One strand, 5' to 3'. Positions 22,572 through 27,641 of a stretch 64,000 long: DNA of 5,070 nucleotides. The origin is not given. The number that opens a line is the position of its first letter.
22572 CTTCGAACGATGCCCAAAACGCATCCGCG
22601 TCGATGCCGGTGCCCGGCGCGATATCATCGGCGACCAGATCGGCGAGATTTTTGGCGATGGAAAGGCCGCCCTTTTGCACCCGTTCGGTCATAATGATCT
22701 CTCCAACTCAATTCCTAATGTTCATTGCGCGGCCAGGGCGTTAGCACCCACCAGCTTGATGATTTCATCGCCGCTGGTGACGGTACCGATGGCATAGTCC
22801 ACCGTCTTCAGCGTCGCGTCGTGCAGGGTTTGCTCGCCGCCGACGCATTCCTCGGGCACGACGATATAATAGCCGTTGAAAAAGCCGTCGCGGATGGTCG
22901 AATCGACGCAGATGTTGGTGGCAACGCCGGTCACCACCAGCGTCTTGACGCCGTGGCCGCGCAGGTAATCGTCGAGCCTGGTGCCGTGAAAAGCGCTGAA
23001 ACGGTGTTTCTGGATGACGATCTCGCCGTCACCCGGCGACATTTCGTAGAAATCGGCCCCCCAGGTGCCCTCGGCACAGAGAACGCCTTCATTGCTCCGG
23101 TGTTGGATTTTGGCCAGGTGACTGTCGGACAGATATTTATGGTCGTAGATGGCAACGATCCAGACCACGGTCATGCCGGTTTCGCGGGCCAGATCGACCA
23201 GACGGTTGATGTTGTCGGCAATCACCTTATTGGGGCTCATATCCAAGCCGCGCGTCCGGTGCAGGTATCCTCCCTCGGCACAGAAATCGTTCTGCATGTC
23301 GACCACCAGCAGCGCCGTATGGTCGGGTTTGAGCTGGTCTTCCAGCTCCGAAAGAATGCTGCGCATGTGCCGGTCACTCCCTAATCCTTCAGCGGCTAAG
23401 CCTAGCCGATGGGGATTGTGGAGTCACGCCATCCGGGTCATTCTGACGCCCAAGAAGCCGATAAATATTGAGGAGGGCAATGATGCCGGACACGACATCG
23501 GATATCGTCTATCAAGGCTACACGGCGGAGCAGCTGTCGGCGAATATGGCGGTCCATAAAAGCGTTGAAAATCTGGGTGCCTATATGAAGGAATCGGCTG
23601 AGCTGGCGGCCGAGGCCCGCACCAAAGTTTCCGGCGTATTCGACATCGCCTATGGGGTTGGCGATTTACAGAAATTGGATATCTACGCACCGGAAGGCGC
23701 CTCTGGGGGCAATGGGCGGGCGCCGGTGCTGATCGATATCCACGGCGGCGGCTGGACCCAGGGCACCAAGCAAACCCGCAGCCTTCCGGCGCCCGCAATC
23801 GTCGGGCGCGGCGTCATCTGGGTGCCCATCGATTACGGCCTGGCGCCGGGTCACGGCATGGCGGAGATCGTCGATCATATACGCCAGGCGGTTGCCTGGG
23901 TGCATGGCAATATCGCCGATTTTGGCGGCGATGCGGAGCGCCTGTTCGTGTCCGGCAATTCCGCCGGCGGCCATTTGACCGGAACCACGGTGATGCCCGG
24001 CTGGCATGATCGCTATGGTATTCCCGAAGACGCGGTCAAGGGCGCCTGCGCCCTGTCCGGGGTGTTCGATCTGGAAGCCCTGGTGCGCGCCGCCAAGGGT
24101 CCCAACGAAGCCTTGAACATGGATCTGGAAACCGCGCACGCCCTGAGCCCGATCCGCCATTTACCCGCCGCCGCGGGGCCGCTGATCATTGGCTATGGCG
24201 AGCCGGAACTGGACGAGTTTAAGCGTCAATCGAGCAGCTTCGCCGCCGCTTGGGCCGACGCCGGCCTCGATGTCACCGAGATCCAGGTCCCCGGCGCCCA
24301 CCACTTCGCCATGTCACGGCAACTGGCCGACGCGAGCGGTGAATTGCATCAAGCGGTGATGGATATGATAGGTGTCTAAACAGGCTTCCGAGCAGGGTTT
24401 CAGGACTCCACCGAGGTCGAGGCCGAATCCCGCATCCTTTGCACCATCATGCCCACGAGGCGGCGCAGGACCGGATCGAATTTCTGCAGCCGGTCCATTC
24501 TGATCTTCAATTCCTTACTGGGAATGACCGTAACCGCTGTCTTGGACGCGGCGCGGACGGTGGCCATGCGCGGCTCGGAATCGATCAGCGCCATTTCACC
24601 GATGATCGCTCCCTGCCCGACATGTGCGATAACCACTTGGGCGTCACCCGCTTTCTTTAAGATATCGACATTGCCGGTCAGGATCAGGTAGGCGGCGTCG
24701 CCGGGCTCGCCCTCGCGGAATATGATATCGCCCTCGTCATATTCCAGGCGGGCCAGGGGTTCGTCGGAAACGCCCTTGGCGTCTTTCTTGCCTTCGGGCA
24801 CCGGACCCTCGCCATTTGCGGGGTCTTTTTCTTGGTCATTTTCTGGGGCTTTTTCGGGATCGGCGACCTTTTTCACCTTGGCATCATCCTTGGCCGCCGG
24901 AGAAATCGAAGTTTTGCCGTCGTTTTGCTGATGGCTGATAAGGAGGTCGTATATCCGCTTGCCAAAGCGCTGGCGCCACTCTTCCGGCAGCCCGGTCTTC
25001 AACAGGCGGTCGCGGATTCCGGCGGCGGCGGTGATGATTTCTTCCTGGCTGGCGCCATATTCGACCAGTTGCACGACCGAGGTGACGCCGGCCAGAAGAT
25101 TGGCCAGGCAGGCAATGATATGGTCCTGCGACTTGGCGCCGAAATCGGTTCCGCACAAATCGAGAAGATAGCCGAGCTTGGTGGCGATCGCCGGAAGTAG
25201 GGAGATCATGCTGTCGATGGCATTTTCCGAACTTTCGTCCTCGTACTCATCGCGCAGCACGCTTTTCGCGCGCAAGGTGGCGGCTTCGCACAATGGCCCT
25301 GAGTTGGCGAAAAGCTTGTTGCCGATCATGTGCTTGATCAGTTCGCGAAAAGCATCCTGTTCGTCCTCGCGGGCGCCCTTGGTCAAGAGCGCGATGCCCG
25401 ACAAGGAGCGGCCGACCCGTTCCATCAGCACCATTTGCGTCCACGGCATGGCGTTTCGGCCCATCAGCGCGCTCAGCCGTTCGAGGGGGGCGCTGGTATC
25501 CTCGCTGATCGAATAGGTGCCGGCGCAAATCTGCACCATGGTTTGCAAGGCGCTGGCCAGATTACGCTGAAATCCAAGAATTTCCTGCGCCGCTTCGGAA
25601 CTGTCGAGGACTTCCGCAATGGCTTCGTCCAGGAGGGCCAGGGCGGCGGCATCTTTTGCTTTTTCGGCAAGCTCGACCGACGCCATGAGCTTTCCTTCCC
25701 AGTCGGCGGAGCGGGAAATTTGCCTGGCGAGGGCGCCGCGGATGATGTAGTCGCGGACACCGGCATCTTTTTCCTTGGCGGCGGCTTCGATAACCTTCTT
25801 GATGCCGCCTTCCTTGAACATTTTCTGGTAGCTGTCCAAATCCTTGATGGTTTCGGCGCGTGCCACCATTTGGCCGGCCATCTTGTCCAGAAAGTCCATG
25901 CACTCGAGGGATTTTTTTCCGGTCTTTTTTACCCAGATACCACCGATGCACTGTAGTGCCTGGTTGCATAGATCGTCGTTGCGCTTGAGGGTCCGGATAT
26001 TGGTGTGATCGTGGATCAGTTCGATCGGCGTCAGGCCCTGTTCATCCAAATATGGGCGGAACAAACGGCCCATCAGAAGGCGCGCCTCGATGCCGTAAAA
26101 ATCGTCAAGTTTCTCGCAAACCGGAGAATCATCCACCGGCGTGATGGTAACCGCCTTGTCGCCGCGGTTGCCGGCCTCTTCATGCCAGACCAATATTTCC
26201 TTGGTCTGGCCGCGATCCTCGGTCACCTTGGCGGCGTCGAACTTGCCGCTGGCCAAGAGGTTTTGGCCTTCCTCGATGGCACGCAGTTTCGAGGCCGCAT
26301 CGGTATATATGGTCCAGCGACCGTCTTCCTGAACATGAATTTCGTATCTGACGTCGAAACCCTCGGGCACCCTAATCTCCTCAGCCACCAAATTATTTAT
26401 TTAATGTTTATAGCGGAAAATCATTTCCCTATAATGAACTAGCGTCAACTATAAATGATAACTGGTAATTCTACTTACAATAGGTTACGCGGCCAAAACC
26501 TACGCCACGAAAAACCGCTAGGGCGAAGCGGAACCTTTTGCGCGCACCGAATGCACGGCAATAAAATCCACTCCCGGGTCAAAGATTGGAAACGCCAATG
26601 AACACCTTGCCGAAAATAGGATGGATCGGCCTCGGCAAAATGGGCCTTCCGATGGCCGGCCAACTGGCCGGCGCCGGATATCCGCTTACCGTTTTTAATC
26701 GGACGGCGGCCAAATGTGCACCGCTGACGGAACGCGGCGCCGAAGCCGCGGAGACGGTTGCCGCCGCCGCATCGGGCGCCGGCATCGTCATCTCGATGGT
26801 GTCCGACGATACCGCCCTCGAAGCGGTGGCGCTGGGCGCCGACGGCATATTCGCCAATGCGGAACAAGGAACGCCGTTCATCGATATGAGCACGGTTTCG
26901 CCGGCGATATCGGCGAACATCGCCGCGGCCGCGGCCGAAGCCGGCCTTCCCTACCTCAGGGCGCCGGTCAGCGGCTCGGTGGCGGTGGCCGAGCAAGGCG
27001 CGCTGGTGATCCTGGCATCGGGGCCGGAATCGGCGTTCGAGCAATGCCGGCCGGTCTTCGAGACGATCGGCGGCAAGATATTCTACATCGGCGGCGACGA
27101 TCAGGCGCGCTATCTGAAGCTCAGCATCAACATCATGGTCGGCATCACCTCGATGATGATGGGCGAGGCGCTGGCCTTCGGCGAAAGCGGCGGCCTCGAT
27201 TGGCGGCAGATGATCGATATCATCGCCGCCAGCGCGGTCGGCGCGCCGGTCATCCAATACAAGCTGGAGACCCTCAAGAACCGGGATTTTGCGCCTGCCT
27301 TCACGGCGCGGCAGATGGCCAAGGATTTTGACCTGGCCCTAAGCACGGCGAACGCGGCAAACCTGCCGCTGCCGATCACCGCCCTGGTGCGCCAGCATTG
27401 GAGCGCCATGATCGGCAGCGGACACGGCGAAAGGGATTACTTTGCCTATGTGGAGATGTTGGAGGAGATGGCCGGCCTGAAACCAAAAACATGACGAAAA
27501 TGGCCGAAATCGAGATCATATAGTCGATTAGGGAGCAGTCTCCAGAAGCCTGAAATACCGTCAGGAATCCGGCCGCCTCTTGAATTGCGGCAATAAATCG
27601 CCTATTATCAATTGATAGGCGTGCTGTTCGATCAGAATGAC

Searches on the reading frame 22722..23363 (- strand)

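Call 30: search_protein_families(library=ncbifam, proteins=[window:22722-23363:-], max_evalue=0.001)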
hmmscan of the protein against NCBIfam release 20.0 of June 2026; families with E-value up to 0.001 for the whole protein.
window:22722-23363:- (213 aa): 4 families
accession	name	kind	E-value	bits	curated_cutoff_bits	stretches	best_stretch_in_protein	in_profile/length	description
TIGR03614.1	RutB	equivalog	3.9e-40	137.9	377.95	1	10-206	10-220/226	pyrimidine utilization protein B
NF050097.1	BiurAmidohydBiuH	equivalog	2.4e-28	99.1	370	1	9-195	12-208/221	biuret amidohydrolase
NF008517.0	PRK11440.1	equivalog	1.1e-20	74.3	195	1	10-203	3-186/188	hydrolase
NF008623.0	PRK11609.1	equivalog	7.2e-14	52.1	174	2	127-182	131-187/213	bifunctional nicotinamidase/pyrazinamidase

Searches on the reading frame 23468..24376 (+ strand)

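Call 30: search_protein_families(library=ncbifam, proteins=[window:23468-24376:+], max_evalue=0.001)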
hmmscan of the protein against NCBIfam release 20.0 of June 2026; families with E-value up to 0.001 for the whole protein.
window:23468-24376:+ (303 aa): 10 families
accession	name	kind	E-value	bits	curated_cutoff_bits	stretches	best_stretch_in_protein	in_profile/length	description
NF058665.1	HaHSL_fam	equivalog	6.2e-29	101.2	320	1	30-297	9-259/260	hormone-sensitive lipase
NF052354.1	EstLipQMycob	equivalog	6.9e-24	84.2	700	1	45-302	125-396/418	esterase LipQ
NF058653.1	LipP1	equivalog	9.3e-19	67.4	350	1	32-174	22-161/300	LipP1 family hormone-sensitive lipase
NF033149.0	CHL_hydrolase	equivalog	9.2e-14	51.1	500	1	71-173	64-164/310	chloramphenicol hydrolase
NF058651.1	GESAG_HSLs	subfamily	2.1e-08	33.6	430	1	84-177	66-156/296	GESAG motif subfamily hormone-sensitive lipase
NF007547.0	PRK10162.1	equivalog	5.7e-08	32.1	389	1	34-202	39-200/321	acetyl esterase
NF058649.1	GTSAG_HSLs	subfamily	3.6e-05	23.3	380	1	5-176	15-176/312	GTSAG motif subfamily hormone-sensitive lipase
NF050058.1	e_dPHAscl_type1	hypoth_equivalog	5.4e-05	22.8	150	0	137-173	87-120/276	extracellular catalytic domain type 1 short-chain-length polyhydroxyalkanoate depolymerase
NF041556.1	tannase_B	equivalog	6.7e-05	22.3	300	1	123-173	122-171/463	subtype B tannase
NF058650.1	GCSAG_HSLs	subfamily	9e-05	22.2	410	1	70-187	70-181/314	GCSAG motif subfamily hormone-sensitive lipase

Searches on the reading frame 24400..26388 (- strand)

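Call 7: search_protein_families(library=pfam, proteins=[window:24400-26388:-], max_evalue=0.001)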
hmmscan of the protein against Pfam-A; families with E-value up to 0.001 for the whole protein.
window:24400-26388:- (662 aa): 1 family
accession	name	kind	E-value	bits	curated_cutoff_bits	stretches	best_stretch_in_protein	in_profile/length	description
PF00027.35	cNMP_binding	-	1.2e-19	70.5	27.5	1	548-628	2-83/89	Cyclic nucleotide-binding domain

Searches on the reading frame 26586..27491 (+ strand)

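Call 7: search_protein_families(library=pfam, proteins=[window:26586-27491:+], max_evalue=0.001)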
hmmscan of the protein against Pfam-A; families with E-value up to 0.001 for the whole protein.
window:26586-27491:+ (302 aa): 3 families
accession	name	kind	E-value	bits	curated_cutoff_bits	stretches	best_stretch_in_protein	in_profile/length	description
PF03446.21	NAD_binding_2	-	1.2e-47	162.3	21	1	10-169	1-161/161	NAD binding domain of 6-phosphogluconate dehydrogenase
PF14833.11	NAD_binding_11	-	4.6e-25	88.7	30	1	176-291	5-121/122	NAD-binding of NADP-dependent 3-hydroxyisobutyrate dehydrogenase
PF03807.23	F420_oxidored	-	0.00024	22.1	21.6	0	10-73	1-68/94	NADP oxidoreductase coenzyme F420-dependent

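Call 30: search_protein_families(library=ncbifam, proteins=[window:26586-27491:+], max_evalue=0.001)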
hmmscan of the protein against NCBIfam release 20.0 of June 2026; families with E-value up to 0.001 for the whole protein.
window:26586-27491:+ (302 aa): 10 families
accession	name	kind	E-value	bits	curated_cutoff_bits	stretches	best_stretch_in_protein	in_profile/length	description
TIGR01505.1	tartro_sem_red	equivalog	3e-61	207.2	340.75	1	10-297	1-288/291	2-hydroxy-3-oxopropionate reductase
NF008592.0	PRK11559.1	equivalog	7.8e-56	189.5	397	1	10-298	4-292/296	2-hydroxy-3-oxopropionate reductase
TIGR01692.1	HIBADH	equivalog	1.2e-53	182.3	291.6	1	13-291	1-286/288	3-hydroxyisobutyrate dehydrogenase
NF043037.1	ThreonDh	equivalog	1.4e-46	159.3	350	1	10-293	4-288/297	L-threonate dehydrogenase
NF012005.0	PRK15461.1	equivalog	1.1e-43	149.6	348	1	10-300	3-294/298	sulfolactaldehyde 3-reductase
NF011633.0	PRK15059.1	equivalog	2.3e-41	141.9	451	1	10-297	2-288/292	2-hydroxy-3-oxopropionate reductase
NF007161.0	PRK09599.1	subfamily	2.8e-10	39.9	271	1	10-163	2-154/302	NADP-dependent phosphogluconate dehydrogenase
NF006765.0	PRK09287.1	equivalog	4e-08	32.6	413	1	10-176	5-181/476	NADP-dependent phosphogluconate dehydrogenase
TIGR00872.1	gnd_rel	equivalog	4.3e-07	29.5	297.2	1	10-191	2-181/299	phosphogluconate dehydrogenase (NAD(+)-dependent, decarboxylating)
TIGR00873.1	gnd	equivalog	9.2e-06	24.7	426.7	1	11-178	2-179/467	decarboxylating NADP(+)-dependent phosphogluconate dehydrogenase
